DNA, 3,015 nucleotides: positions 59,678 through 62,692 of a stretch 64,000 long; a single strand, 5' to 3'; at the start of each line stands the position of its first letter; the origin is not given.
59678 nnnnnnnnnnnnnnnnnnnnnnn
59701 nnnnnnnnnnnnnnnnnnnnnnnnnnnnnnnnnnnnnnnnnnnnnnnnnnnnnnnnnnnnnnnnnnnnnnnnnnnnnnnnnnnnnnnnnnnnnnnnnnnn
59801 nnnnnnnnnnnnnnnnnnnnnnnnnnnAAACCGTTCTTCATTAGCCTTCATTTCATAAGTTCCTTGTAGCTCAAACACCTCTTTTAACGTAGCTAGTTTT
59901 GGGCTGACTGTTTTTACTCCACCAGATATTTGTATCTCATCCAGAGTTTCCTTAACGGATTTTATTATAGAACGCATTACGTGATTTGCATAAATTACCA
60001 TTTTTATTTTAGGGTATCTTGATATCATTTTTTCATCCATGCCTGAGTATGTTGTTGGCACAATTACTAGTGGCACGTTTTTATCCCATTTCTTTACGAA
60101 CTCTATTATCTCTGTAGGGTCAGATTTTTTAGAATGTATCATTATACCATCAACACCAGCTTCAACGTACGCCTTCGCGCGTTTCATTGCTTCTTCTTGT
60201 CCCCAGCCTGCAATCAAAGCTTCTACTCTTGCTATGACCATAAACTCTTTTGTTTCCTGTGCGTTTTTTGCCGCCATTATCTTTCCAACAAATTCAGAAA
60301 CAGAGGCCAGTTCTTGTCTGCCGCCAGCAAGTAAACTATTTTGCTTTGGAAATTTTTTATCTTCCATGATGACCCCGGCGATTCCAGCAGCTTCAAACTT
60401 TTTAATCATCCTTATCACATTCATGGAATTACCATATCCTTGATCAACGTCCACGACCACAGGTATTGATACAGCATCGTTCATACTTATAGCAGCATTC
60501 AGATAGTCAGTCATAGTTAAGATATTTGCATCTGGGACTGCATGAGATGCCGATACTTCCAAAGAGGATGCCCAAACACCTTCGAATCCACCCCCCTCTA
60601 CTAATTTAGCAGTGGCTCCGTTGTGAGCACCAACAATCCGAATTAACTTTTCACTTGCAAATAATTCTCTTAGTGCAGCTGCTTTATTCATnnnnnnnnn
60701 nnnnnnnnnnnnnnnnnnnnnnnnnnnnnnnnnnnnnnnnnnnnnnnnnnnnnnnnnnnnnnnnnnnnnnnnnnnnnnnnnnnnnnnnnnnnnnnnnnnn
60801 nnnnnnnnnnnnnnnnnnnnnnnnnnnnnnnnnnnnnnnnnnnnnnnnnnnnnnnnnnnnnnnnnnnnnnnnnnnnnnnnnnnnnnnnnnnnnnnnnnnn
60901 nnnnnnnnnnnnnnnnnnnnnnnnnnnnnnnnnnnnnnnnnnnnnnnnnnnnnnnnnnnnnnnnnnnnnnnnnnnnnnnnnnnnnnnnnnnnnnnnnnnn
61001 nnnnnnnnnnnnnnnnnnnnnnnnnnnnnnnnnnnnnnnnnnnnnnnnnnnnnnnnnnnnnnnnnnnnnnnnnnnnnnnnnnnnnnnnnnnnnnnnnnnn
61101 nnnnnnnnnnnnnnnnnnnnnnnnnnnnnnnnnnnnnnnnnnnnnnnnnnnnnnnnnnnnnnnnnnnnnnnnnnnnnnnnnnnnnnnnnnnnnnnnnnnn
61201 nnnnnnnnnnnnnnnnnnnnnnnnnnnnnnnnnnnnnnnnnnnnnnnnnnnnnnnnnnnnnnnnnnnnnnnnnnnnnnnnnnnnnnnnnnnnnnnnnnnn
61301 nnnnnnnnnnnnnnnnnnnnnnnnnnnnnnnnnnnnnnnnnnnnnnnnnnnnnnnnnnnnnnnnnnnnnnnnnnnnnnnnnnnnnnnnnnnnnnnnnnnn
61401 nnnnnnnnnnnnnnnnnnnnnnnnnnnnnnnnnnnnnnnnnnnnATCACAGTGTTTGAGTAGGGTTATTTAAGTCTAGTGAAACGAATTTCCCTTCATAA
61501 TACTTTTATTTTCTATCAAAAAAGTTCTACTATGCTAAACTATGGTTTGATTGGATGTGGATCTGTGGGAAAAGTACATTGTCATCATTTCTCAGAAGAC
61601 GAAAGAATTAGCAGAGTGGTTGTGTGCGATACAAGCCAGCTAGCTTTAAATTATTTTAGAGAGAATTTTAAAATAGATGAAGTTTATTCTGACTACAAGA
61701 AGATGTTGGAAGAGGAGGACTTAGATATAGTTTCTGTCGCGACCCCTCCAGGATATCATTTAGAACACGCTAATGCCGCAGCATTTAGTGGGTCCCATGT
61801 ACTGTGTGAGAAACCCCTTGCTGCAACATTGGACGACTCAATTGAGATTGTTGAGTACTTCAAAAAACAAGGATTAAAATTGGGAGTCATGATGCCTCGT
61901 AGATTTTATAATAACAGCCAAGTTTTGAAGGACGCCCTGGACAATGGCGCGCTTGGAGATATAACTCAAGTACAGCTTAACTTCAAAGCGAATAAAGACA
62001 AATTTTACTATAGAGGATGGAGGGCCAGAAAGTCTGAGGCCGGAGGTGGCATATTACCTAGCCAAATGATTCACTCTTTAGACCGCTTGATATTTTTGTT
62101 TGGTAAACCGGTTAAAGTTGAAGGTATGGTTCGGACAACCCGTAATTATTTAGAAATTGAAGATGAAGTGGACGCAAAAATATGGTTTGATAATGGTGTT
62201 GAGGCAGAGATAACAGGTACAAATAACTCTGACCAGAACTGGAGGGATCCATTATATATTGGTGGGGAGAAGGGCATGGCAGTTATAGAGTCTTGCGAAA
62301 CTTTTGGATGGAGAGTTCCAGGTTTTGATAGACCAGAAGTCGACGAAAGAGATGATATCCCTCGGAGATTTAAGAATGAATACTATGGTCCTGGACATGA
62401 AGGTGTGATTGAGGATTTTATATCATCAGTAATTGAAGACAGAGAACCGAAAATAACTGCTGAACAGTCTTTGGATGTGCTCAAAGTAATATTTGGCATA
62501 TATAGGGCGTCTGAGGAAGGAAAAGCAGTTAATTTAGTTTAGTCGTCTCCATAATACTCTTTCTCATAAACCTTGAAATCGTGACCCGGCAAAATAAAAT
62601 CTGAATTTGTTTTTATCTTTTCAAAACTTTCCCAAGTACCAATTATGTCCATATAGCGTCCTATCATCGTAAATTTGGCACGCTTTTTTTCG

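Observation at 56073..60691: PEP-mutase phosphonate module without a phosphonopyruvate decarboxylase; a CobD-like PLP enzyme sits where the driving step should be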

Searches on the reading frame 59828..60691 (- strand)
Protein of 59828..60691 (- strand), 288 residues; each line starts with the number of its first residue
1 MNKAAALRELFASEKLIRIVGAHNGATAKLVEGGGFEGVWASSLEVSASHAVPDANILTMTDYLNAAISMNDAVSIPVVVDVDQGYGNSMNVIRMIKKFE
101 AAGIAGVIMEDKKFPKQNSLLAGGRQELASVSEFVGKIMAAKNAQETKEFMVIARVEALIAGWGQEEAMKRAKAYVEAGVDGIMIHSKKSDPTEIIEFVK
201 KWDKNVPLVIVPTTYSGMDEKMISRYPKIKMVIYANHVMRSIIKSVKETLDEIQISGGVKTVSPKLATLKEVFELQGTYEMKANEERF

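Call 40: search_dna_similar(query=window:59828-60691:-, collection=plasmids, mode=protein, max_rows=15, max_evalue=1e-30)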
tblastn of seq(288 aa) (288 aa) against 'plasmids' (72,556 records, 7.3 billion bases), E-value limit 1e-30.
Records with a match: 141; places in all: 162; records where one place covers at least 80% of the query: 136.
Best place of each record, by identity: <60% 141.
By first word of the organism name: Rhizobium 28; Sinorhizobium 20; Bradyrhizobium 18; Agrobacterium 15; Mycetohabitans 9; Mesorhizobium 8; Pantoea 7; Candidatus 6; Burkholderia 5; Variovorax 2; and 18 more.
By predicted mobility (MOB-suite, as given by PLSDB): non-mobilizable 69; conjugative 61; mobilizable 11.
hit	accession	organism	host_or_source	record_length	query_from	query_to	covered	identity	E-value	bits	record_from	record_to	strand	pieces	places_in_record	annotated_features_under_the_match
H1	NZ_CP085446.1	Priestia megaterium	single cell,soil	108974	1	288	100%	48.3%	7e-83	278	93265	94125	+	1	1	isocitrate lyase/phosphoenolpyruvate mutase family protein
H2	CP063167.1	Variovorax paradoxus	-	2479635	1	288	100%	47.9%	6e-84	281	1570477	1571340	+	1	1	phosphonopyruvate hydrolase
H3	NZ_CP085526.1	Sinorhizobium meliloti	Medicago,cell culture,lupulina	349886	1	288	100%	47.2%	3e-82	276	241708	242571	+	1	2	isocitrate lyase/phosphoenolpyruvate mutase family protein | pyridoxal phosphate-dependent aminotransferase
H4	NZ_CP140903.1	Sinorhizobium medicae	Medicago lupulina,whole organism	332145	1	288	100%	47.2%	2e-81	274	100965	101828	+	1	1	isocitrate lyase/phosphoenolpyruvate mutase family protein | pyridoxal phosphate-dependent aminotransferase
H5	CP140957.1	Sinorhizobium meliloti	Medicago lupulina,whole organism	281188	1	288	100%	46.9%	1e-81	275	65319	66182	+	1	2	isocitrate lyase/phosphoenolpyruvate mutase family protein | pyridoxal phosphate-dependent aminotransferase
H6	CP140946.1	Sinorhizobium meliloti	Medicago lupulina,whole organism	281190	1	288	100%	46.9%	1e-81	275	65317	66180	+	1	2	isocitrate lyase/phosphoenolpyruvate mutase family protein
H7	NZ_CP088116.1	Sinorhizobium meliloti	cell culture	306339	1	288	100%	46.9%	1e-81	275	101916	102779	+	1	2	isocitrate lyase/phosphoenolpyruvate mutase family protein | pyridoxal phosphate-dependent aminotransferase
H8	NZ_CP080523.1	Mesorhizobium sp. AR10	Astragalus sp.,Cell culture,root nodule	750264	1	288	100%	46.5%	4e-82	276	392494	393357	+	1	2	isocitrate lyase/phosphoenolpyruvate mutase family protein | pyridoxal phosphate-dependent aminotransferase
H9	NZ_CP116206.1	Bacillus paranthracis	rice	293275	3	276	95%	48.7%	3e-83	280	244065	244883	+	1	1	isocitrate lyase/phosphoenolpyruvate mutase family protein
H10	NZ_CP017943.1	Phyllobacterium zundukense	Oxytropis triphylla,cell culture,root ...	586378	1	288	100%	45.5%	1e-77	263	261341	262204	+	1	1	isocitrate lyase/phosphoenolpyruvate mutase family protein | pyridoxal phosphate-dependent aminotransferase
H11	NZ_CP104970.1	Phyllobacterium zundukense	Vicia costata,cell culture,root nodule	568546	1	288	100%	45.1%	1e-77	263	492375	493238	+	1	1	isocitrate lyase/phosphoenolpyruvate mutase family protein | pyridoxal phosphate-dependent aminotransferase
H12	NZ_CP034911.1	Sinorhizobium alkalisoli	single cell,root nodule of Sesbania ...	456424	1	288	100%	45.1%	1e-76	260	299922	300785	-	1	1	isocitrate lyase/phosphoenolpyruvate mutase family protein | aminotransferase class I/II-fold pyridoxal phosphate-dependent enzyme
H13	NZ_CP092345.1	Rhizobium gallicum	Phaseolus vulgaris,Cell culture,nodule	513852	1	288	100%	44.8%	3e-77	262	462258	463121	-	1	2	isocitrate lyase/phosphoenolpyruvate mutase family protein | pyridoxal phosphate-dependent aminotransferase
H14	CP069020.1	Pseudosulfitobacter pseudonitzschiae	Skeletonema menzelii,The surface ...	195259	6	288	98%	45.2%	1e-77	263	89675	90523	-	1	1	isocitrate lyase/phosphoenolpyruvate mutase family protein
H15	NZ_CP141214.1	Sinorhizobium meliloti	alfalfa,Isolate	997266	7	288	98%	45.4%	1e-80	271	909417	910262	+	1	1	isocitrate lyase/phosphoenolpyruvate mutase family protein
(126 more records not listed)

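Call 41: get_annotated_region(hit=H9, flank=6000)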
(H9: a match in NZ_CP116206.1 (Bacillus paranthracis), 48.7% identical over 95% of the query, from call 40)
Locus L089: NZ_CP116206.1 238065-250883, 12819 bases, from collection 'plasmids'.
description: Bacillus paranthracis strain NVH_0075/95 plasmid unnamed2
organism: Bacillus paranthracis (NCBI taxid 2026186)
taxonomy: Bacteria; Bacillota; Bacilli; Bacillales; Bacillaceae; Bacillus; Bacillus paranthracis
host: -; source: rice; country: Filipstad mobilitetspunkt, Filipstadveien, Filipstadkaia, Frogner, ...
typing (MOB-suite, as given by PLSDB): non-mobilizable; replicon rep_cluster_125,rep_cluster_164
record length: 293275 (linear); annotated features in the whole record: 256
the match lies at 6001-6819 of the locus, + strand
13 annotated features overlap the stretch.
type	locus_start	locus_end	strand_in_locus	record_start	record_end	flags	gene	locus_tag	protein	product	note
CDS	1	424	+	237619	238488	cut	-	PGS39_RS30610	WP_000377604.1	hypothetical protein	-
CDS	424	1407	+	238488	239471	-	-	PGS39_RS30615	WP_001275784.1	hypothetical protein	-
CDS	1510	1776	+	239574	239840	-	-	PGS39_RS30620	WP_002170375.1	hypothetical protein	-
CDS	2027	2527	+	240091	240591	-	-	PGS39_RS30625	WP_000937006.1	S1 RNA-binding domain-containing protein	-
CDS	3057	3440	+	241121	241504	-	-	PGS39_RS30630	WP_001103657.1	hypothetical protein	-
CDS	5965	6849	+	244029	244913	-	-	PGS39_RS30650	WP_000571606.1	isocitrate lyase/phosphoenolpyruvate mutase family protein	-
CDS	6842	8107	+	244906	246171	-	-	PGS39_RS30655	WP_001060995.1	ATP-grasp domain-containing protein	-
CDS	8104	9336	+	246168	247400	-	-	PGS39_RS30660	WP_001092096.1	MFS transporter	GO:0055085 - transmembrane transport [Evidence IEA]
CDS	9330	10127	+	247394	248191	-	-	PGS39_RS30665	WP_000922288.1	TauD/TfdA family dioxygenase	-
CDS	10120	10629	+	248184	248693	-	-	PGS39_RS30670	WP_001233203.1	hypothetical protein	-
CDS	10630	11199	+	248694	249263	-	-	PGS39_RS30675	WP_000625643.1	thiamine pyrophosphate-dependent enzyme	-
CDS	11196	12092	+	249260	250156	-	pyrB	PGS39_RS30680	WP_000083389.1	aspartate carbamoyltransferase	GO:0009220 - pyrimidine ribonucleotide biosynthetic process [Evidence IEA]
CDS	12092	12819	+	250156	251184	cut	-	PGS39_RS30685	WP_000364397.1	DUF1611 domain-containing protein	-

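Call 43: search_dna_similar(query=window:59828-60691:-, collection=plasmids, mode=protein, max_rows=40, max_evalue=1e-30, rows=spread)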
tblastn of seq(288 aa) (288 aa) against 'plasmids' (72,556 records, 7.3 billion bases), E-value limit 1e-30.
Records with a match: 141; places in all: 162; records where one place covers at least 80% of the query: 136.
Best place of each record, by identity: <60% 141.
By first word of the organism name: Rhizobium 28; Sinorhizobium 20; Bradyrhizobium 18; Agrobacterium 15; Mycetohabitans 9; Mesorhizobium 8; Pantoea 7; Candidatus 6; Burkholderia 5; Variovorax 2; and 18 more.
By predicted mobility (MOB-suite, as given by PLSDB): non-mobilizable 69; conjugative 61; mobilizable 11.
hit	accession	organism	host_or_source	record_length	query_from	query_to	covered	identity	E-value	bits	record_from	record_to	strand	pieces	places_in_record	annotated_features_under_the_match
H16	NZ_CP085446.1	Priestia megaterium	single cell,soil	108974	1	288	100%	48.3%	7e-83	278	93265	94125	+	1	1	isocitrate lyase/phosphoenolpyruvate mutase family protein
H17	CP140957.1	Sinorhizobium meliloti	Medicago lupulina,whole organism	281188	1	288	100%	46.9%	1e-81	275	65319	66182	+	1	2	isocitrate lyase/phosphoenolpyruvate mutase family protein | pyridoxal phosphate-dependent aminotransferase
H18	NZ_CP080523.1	Mesorhizobium sp. AR10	Astragalus sp.,Cell culture,root nodule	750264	1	288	100%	46.5%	4e-82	276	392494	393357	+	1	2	isocitrate lyase/phosphoenolpyruvate mutase family protein | pyridoxal phosphate-dependent aminotransferase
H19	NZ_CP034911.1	Sinorhizobium alkalisoli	single cell,root nodule of Sesbania ...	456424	1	288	100%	45.1%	1e-76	260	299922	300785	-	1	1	isocitrate lyase/phosphoenolpyruvate mutase family protein | aminotransferase class I/II-fold pyridoxal phosphate-dependent enzyme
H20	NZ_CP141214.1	Sinorhizobium meliloti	alfalfa,Isolate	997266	7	288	98%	45.4%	1e-80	271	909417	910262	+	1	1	isocitrate lyase/phosphoenolpyruvate mutase family protein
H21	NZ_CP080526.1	Mesorhizobium sp. AR07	Oxytropis sp.,Cell culture,root nodule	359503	1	288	100%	44.4%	4e-77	261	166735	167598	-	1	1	phosphonopyruvate hydrolase | pyridoxal phosphate-dependent aminotransferase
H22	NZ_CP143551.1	Burkholderia multivorans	Homo sapiens,bronchoalveolar lavage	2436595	2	285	99%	44.7%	1e-74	254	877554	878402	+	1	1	none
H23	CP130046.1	Sinorhizobium meliloti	Medicago,Cell culture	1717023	1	287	100%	43.9%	3e-61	262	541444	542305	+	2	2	pyridoxal phosphate-dependent aminotransferase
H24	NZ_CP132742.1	Mycetohabitans endofungorum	Rhizopus microsporus,culture isolated ...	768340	2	286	99%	44.2%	2e-74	254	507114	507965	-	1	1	aepX: phosphoenolpyruvate mutase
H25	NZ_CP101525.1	Burkholderia arboris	mixed culture,soil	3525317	2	286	99%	44.2%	7e-74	252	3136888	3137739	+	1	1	none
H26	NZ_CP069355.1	Microvirga sp. VF16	Vachellia farnesiana,Cell culture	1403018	1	288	100%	43.4%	1e-69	240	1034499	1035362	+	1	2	none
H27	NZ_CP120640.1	Rhizobium sp. 32-5/1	Vicia cracca,cell cilture,root nodule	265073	1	288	98%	43.4%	5e-58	250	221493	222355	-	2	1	pyridoxal phosphate-dependent aminotransferase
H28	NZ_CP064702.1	Bradyrhizobium sp. 172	Acmispon strigosus,cell culture,root ...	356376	1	288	100%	42.0%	3e-73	251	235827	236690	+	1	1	isocitrate lyase/phosphoenolpyruvate mutase family protein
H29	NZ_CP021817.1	Sinorhizobium meliloti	Medicago truncatula,Single Cell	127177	6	288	98%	42.8%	4e-57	204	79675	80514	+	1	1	aepX: phosphoenolpyruvate mutase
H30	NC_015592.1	Sinorhizobium meliloti AK83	-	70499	6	288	98%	42.0%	1e-55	200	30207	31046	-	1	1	aepX: phosphoenolpyruvate mutase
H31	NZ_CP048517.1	Agrobacterium tumefaciens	walnut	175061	6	288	98%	41.7%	6e-56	201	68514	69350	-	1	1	aepX: phosphoenolpyruvate mutase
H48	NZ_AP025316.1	Fulvitalea axinellae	-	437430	7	275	93%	33.3%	4e-42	161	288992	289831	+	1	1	aepX: phosphoenolpyruvate mutase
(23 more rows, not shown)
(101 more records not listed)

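Call 44: get_annotated_region(hit=H24, flank=5000)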
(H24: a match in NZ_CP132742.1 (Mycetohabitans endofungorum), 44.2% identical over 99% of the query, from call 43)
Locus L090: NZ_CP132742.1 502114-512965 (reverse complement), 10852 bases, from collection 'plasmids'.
description: Mycetohabitans endofungorum strain B14/HKI 0403 plasmid unnamed1, complete sequence
organism: Mycetohabitans endofungorum (NCBI taxid 417203)
taxonomy: Bacteria; Pseudomonadota; Betaproteobacteria; Burkholderiales; Burkholderiaceae; Mycetohabitans; Mycetohabitans endofungorum
host: -; source: Rhizopus microsporus,culture isolated from host hyphae,hyphae of ATCC 52814,forest soil; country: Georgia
typing (MOB-suite, as given by PLSDB): non-mobilizable
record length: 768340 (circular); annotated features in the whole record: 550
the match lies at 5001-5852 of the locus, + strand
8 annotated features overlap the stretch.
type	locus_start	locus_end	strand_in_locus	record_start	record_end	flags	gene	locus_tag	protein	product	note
CDS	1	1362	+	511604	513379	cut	ybaL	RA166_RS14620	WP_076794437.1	YbaL family putative K(+) efflux transporter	GO:0006813 - potassium ion transport [Evidence IEA]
CDS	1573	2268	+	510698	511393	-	-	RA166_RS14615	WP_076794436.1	CDP-alcohol phosphatidyltransferase family protein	GO:0008654 - phospholipid biosynthetic process [Evidence IEA]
CDS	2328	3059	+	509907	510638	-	-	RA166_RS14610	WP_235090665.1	2OG-Fe(II) oxygenase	-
CDS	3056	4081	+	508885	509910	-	-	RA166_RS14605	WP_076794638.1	lysylphosphatidylglycerol synthase domain-containing protein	-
CDS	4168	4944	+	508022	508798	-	-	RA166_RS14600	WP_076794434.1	phosphocholine cytidylyltransferase family protein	-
CDS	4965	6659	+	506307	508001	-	aepX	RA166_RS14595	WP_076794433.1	phosphoenolpyruvate mutase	GO:0019634 - organic phosphonate metabolic process [Evidence IEA]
CDS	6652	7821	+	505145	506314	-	aepY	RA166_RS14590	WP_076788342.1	phosphonopyruvate decarboxylase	GO:0017000 - antibiotic biosynthetic process [Evidence IEA]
CDS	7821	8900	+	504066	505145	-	-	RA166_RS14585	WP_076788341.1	2-aminoethylphosphonate aminotransferase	-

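Call 45: get_annotated_region(hit=H48, flank=5000)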
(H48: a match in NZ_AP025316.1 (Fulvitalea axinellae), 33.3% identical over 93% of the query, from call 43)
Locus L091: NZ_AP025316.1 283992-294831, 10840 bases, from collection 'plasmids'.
description: Fulvitalea axinellae strain DSM 100852 plasmid pFA2, complete sequence
organism: Fulvitalea axinellae (NCBI taxid 1182444)
taxonomy: Bacteria; Bacteroidota; Cytophagia; Cytophagales; Persicobacteraceae; Fulvitalea; Fulvitalea axinellae
host: -; source: -; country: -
typing (MOB-suite, as given by PLSDB): non-mobilizable
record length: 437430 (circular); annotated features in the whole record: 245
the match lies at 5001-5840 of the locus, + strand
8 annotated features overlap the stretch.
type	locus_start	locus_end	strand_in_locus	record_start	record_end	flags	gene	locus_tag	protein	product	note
CDS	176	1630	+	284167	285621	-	-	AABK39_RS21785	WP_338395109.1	replication initiation protein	GO:0006270 - DNA replication initiation [Evidence IEA]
CDS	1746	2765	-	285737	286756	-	-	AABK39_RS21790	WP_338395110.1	hypothetical protein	-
CDS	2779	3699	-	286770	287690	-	-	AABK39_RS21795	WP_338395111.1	AAA family ATPase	-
CDS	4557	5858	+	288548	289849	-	aepX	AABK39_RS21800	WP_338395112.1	phosphoenolpyruvate mutase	GO:0019634 - organic phosphonate metabolic process [Evidence IEA]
CDS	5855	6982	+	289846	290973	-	aepY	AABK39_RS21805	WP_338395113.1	phosphonopyruvate decarboxylase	GO:0017000 - antibiotic biosynthetic process [Evidence IEA]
CDS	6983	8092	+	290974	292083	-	-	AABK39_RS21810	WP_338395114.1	phosphonoacetaldehyde reductase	-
CDS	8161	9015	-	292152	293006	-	-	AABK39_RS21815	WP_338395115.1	LicD family protein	-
CDS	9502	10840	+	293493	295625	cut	-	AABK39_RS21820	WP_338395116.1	fasciclin domain-containing protein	-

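Call 98: get_annotated_region(hit=H2, flank=4000)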
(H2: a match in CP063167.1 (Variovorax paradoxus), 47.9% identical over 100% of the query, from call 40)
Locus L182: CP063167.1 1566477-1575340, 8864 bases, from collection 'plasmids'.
description: Variovorax paradoxus strain VAI-C plasmid unnamed, complete sequence
organism: Variovorax paradoxus (NCBI taxid 34073)
taxonomy: Bacteria; Pseudomonadota; Betaproteobacteria; Burkholderiales; Comamonadaceae; Variovorax; Variovorax paradoxus
host: -; source: -; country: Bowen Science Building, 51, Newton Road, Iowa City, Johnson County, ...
typing (MOB-suite, as given by PLSDB): non-mobilizable
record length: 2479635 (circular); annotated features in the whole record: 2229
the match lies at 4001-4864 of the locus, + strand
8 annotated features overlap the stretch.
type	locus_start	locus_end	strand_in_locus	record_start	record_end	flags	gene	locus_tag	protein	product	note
CDS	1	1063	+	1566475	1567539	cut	-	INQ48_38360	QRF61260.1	ABC transporter ATP-binding protein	-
CDS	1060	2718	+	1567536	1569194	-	-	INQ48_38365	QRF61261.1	iron ABC transporter permease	-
CDS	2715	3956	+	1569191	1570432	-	-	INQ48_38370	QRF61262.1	pyridoxal phosphate-dependent aminotransferase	-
CDS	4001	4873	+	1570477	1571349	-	-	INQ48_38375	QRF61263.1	phosphonopyruvate hydrolase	-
CDS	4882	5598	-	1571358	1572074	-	-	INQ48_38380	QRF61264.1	esterase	-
CDS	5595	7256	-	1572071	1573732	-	-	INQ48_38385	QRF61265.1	AAA family ATPase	-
CDS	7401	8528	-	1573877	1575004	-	-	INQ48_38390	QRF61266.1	hypothetical protein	-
CDS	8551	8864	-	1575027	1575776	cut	-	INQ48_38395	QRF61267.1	extensin family protein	-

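Call 101: get_annotated_region(hit=H31, flank=7000)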
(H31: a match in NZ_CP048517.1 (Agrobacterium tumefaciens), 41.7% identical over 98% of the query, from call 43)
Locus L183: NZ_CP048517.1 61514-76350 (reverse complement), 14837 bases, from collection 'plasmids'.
description: Agrobacterium tumefaciens strain Sut001 plasmid pAt2, complete sequence
organism: Agrobacterium tumefaciens (NCBI taxid 358)
taxonomy: Bacteria; Pseudomonadota; Alphaproteobacteria; Hyphomicrobiales; Rhizobiaceae; Agrobacterium; Agrobacterium tumefaciens
host: -; source: walnut; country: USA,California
typing (MOB-suite, as given by PLSDB): conjugative; replicon rep_cluster_553; relaxase MOBQ; mating-pair formation MPF_T
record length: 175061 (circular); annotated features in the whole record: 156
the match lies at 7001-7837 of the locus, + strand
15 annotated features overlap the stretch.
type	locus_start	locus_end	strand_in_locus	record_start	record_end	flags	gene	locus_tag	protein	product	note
CDS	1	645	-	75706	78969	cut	-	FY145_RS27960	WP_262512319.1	error-prone DNA polymerase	GO:0006260 - DNA replication [Evidence IEA]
CDS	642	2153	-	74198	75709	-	-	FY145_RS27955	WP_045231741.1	DNA polymerase Y family protein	-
CDS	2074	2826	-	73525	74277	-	-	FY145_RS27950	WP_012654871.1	ImuA family protein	-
CDS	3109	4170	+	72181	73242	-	ligD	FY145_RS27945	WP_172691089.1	non-homologous end-joining DNA ligase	GO:0006310 - DNA recombination [Evidence IEA]; GO:0006281 - DNA repair [Evidence IEA]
CDS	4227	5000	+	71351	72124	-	-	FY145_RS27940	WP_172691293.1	SOS response-associated peptidase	GO:0018142 - protein-DNA covalent cross-linking [Evidence IEA]; GO:0009432 - SOS response [Evidence IEA]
CDS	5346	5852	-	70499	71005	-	-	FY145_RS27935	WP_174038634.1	FCD domain-containing protein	-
CDS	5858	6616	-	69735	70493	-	-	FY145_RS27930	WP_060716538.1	GntR family transcriptional regulator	-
CDS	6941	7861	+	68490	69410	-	aepX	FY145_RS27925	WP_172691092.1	phosphoenolpyruvate mutase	GO:0019634 - organic phosphonate metabolic process [Evidence IEA]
CDS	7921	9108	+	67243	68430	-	-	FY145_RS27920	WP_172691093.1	aminotransferase class I/II-fold pyridoxal phosphate-dependent enzyme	GO:0009058 - biosynthetic process [Evidence IEA]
CDS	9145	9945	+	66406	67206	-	-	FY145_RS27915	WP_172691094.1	phosphocholine cytidylyltransferase family protein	-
CDS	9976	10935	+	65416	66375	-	-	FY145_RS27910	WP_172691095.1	NAD(P)-dependent oxidoreductase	-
CDS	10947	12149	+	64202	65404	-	-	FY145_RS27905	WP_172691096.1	CDP-alcohol phosphatidyltransferase family protein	GO:0008654 - phospholipid biosynthetic process [Evidence IEA]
CDS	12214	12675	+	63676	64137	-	-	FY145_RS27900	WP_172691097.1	ParB N-terminal domain-containing protein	-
CDS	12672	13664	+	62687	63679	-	-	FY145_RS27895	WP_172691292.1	ornithine cyclodeaminase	-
CDS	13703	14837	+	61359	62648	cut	-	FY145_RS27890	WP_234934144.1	alanine racemase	-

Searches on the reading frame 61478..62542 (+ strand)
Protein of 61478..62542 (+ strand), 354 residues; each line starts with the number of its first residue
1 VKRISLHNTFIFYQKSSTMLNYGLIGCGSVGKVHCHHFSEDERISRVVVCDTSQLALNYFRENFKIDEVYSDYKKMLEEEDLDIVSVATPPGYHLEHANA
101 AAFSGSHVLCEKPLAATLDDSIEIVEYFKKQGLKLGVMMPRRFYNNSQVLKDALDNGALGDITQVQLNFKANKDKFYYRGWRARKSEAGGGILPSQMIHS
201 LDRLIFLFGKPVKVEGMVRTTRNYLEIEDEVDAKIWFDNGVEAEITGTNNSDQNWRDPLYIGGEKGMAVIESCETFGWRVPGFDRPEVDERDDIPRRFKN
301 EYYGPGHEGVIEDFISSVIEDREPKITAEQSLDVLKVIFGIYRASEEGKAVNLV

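Call 3: search_protein_families(library=pfam, proteins=[window:61478-62542:+], max_evalue=0.01)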
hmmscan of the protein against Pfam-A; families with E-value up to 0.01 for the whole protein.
window:61478-62542:+ (354 aa): 3 families
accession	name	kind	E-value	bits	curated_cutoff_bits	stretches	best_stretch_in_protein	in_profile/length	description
PF01408.29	GFO_IDH_MocA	-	2.8e-24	86.6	24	1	20-137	1-118/120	Oxidoreductase family, NAD-binding Rossmann fold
PF22725.1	GFO_IDH_MocA_C3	-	1.4e-21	77.2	27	1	149-268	3-123/124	GFO/IDH/MocA C-terminal domain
PF02894.22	GFO_IDH_MocA_C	-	9.2e-19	68.5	22.9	1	151-353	1-218/218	Oxidoreductase family, C-terminal alpha/beta domain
